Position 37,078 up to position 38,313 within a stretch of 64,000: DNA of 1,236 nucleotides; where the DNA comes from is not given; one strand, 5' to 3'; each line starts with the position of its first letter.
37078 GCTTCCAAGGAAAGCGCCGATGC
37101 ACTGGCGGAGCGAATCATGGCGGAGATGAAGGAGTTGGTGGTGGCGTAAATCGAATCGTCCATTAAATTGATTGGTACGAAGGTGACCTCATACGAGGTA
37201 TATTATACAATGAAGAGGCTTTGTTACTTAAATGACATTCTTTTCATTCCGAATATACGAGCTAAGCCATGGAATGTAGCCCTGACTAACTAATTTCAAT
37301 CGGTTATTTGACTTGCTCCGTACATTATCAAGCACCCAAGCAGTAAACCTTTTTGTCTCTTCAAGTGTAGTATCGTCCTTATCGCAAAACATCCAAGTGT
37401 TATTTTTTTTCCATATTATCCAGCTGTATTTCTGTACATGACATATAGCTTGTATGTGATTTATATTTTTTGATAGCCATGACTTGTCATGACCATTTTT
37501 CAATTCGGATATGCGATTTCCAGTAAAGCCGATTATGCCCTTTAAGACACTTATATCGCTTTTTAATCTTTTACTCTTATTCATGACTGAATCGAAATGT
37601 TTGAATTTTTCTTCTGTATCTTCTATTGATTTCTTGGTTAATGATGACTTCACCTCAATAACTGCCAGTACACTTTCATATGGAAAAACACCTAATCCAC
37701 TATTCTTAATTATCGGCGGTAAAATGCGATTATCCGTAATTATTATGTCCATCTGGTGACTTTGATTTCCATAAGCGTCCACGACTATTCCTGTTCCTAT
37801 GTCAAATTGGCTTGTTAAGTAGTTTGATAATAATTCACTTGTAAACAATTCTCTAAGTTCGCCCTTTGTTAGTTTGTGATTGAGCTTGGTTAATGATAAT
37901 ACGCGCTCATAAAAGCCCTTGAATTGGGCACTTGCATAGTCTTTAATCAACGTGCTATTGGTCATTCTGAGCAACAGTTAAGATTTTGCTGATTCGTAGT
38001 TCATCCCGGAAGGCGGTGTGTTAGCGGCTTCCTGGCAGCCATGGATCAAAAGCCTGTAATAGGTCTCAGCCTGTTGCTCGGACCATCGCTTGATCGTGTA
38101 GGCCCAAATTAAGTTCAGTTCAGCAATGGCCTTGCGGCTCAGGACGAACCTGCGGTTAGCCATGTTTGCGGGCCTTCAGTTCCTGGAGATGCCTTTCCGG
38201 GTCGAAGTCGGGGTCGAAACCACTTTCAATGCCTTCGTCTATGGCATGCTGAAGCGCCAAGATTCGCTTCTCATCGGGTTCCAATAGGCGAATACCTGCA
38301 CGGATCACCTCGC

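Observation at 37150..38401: AT-rich 0.8-kb insertion carrying a PD-(D/E)xK nuclease-like gene has truncated the toxin of a parDE module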

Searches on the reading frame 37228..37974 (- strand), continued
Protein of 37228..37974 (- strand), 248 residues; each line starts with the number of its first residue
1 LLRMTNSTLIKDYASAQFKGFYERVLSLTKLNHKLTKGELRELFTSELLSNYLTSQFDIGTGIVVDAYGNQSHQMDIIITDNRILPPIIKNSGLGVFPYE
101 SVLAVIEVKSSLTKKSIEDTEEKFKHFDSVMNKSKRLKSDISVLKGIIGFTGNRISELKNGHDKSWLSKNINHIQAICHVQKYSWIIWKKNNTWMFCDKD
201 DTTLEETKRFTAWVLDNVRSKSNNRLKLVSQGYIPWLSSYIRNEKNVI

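Call 83: search_protein_representatives(alignment_id=A1)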
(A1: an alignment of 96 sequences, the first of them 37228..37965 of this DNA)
Query: 96 sequences, 250 profile positions. Proteins with E-value up to 0.001 (for the whole library): 6718; up to 1e-10: 2465; up to 1e-30: 98. The best 150 are listed.
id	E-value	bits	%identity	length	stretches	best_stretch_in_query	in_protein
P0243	7.8e-99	346.5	-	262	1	3-249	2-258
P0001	3.1e-95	334.7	-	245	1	2-247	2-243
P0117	5.6e-95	333.9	-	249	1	2-246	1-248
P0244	1.7e-94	332.3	-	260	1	3-248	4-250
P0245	4.4e-90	317.9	-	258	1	3-246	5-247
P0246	5.0e-90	317.7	-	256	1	3-247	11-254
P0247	6.6e-89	314.0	-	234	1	3-244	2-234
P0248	2.2e-88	312.3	-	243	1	2-244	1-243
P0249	9.7e-88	310.2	-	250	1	5-247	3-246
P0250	2.3e-87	309.0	-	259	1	2-248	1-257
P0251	3.1e-87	308.5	-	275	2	2-140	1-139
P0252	4.8e-86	304.7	-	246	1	2-243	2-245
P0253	4.8e-86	304.6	-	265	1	2-249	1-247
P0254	4.8e-85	301.4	-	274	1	2-246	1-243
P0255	5.3e-84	298.0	-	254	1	2-246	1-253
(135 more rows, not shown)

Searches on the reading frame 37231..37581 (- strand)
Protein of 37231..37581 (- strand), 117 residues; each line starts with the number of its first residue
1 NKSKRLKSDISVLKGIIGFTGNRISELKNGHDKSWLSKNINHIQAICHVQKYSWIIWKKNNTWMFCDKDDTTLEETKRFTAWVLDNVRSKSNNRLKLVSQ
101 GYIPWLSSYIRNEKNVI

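Call 81: search_solved_structures(query=window:37231-37581:-, max_evalue=10, show_alignments=3)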
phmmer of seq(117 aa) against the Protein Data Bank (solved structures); distinct sequences matched with E-value up to 10: 1.
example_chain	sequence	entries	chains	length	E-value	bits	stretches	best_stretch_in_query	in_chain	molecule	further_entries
4y9a_A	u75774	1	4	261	1.9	11.6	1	37-59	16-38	Triosephosphate isomerase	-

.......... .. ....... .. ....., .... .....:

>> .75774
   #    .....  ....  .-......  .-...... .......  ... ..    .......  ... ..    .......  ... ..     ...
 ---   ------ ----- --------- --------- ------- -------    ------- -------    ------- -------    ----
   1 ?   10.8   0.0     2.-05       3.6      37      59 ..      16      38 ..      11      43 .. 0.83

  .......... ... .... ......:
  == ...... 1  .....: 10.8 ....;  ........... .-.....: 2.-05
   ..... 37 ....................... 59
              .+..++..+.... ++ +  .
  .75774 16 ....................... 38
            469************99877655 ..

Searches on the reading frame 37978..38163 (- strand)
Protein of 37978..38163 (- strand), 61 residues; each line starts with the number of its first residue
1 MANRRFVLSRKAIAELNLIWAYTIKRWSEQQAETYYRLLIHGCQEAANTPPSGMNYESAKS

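Call 4: search_protein_families(library=pfam, proteins=[window:37978-38163:-], max_evalue=1)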
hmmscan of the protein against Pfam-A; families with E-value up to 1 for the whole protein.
window:37978-38163:- (61 aa): 1 family
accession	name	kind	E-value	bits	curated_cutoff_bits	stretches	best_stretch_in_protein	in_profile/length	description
PF05016.21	ParE_toxin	-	0.0001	23.2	23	1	7-55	2-48/89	ParE toxin of type II toxin-antitoxin system, parDE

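Call 5: search_protein_families(library=ncbifam, proteins=[window:37978-38163:-], max_evalue=1)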
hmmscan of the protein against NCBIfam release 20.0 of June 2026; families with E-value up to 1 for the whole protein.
window:37978-38163:- (61 aa): 0 families

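Call 6: search_protein_families(library=padloc, proteins=[window:37978-38163:-], max_evalue=1)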
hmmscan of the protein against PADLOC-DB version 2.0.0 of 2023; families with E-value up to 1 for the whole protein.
window:37978-38163:- (61 aa): 0 families

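Call 18: find_homologous_proteins(query=window:37978-38163:-, max_evalue=10)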
Query window:37978-38163:- (61 aa): 2 proteins with E <= 10 among 2 candidates.
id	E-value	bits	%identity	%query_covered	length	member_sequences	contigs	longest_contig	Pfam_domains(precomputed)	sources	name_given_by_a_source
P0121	8.2e-34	131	100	100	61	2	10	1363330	-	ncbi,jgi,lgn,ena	-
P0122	5.6e-19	84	68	93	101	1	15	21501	PF05016.22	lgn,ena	-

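Call 19: find_encoding_contigs(protein=P0121, flank=6000, max_places=10)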
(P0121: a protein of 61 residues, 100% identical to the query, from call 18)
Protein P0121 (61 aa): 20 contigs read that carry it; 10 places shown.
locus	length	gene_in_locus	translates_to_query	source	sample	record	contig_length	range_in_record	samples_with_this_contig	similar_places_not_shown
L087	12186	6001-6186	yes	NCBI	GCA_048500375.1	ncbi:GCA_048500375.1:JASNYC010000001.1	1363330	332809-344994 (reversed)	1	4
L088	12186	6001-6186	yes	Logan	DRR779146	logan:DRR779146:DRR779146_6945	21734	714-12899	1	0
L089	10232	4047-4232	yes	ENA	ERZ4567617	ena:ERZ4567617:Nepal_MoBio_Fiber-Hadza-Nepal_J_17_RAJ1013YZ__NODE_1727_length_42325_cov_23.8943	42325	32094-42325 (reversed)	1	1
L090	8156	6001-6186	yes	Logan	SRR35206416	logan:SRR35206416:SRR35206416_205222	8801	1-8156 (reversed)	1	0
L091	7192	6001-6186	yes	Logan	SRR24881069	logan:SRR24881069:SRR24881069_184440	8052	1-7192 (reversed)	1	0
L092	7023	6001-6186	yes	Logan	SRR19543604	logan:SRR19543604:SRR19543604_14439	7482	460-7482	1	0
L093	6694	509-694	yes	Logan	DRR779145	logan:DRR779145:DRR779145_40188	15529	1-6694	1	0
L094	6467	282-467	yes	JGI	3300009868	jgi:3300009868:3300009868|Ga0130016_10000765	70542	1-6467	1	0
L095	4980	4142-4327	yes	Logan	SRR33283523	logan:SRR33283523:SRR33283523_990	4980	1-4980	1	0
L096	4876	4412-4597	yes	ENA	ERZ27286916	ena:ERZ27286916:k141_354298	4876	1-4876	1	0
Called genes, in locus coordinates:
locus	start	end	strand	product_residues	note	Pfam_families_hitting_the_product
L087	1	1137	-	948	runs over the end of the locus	PF20464:MmeI_N, PF20465:MmeI_hel, PF20473:MmeI_Mtase, PF07669:Eco57I (weak), PF20473:MmeI_Mtase, PF20466:MmeI_TRD, PF20467:MmeI_C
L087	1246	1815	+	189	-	-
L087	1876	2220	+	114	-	-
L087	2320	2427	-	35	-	-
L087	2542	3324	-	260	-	PF08861:DUF1828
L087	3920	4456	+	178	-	PF08797:HIRAN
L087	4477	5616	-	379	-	PF00266:Aminotran_5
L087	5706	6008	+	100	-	PF03693:ParD_antitoxin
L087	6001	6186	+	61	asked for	-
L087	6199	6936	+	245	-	PF20247:DUF6602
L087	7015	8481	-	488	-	PF02878:PGM_PMM_I, PF02879:PGM_PMM_II, PF02880:PGM_PMM_III, PF00408:PGM_PMM_IV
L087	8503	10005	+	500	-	PF00515:TPR_1 (weak), PF07719:TPR_2 (weak), PF13181:TPR_8 (weak), PF13428:TPR_14 (weak), PF13414:TPR_11 (weak), PF14559:TPR_19 (weak), PF12895:ANAPC3 (weak), PF13432:TPR_16, +14 more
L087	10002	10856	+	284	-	PF02679:ComA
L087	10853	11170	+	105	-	PF00581:Rhodanese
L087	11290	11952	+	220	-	PF09335:VTT_dom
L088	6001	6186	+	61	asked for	-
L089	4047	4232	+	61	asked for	-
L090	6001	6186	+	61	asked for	-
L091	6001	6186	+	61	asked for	-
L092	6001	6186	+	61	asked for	-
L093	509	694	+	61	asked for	-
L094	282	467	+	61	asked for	-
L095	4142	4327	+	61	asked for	-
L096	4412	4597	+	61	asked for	-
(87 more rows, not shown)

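Call 20: find_encoding_contigs(protein=P0122, flank=6000, max_places=8)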
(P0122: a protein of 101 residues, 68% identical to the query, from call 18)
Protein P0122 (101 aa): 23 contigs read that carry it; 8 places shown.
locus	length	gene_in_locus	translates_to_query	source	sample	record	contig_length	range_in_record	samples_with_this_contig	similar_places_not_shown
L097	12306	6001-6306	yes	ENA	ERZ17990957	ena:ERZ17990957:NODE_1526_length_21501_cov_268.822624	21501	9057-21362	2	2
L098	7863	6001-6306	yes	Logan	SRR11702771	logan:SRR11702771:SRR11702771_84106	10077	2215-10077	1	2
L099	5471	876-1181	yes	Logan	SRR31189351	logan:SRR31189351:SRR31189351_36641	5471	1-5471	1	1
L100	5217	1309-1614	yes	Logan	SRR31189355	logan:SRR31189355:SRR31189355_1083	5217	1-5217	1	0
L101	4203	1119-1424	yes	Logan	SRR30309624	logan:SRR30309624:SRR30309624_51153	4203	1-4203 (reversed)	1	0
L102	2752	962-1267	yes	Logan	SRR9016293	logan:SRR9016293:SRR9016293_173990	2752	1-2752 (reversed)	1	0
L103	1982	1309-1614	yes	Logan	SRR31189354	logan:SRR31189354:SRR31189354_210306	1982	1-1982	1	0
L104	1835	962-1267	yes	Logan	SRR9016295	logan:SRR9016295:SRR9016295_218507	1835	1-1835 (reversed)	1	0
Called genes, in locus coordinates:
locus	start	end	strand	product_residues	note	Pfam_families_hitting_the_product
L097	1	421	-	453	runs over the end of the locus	PF06940:DUF1287, PF07661:MORN_2 (faint)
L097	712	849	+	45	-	-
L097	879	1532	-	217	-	PF06736:TMEM175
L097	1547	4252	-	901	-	PF07969:Amidohydro_3, PF01979:Amidohydro_1 (weak)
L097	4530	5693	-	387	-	PF00266:Aminotran_5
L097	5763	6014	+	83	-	PF03693:ParD_antitoxin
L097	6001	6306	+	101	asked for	PF05016:ParE_toxin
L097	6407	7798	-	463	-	PF02878:PGM_PMM_I, PF02879:PGM_PMM_II, PF02880:PGM_PMM_III, PF00408:PGM_PMM_IV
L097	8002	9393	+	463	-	PF00515:TPR_1 (weak), PF07719:TPR_2 (weak), PF13181:TPR_8 (weak), PF13424:TPR_12 (weak), PF00515:TPR_1 (weak), PF07719:TPR_2 (weak), PF13371:TPR_9 (weak), PF12895:ANAPC3 (weak), +19 more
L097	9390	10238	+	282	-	PF02679:ComA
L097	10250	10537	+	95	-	PF00581:Rhodanese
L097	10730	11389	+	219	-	PF09335:VTT_dom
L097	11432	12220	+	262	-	PF08501:Shikimate_dh_N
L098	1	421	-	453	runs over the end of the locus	PF06940:DUF1287, PF07661:MORN_2 (faint)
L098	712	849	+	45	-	-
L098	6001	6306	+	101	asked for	PF05016:ParE_toxin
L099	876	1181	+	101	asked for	PF05016:ParE_toxin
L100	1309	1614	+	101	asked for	PF05016:ParE_toxin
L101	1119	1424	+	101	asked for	PF05016:ParE_toxin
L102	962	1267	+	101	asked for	PF05016:ParE_toxin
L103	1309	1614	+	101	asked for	PF05016:ParE_toxin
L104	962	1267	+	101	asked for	PF05016:ParE_toxin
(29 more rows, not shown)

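Call 52: find_related_loci(query=window:37996-38163:-, collection=metagenome_contigs, flank=3000)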
Query seq(56 aa) (56 aa) in metagenome_contigs; peptide patterns used: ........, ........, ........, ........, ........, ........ (x = any residue, [..] = any of these).
600 stretches matched a pattern, but none encodes a relative of the query by tblastn (E <= 1e-3).
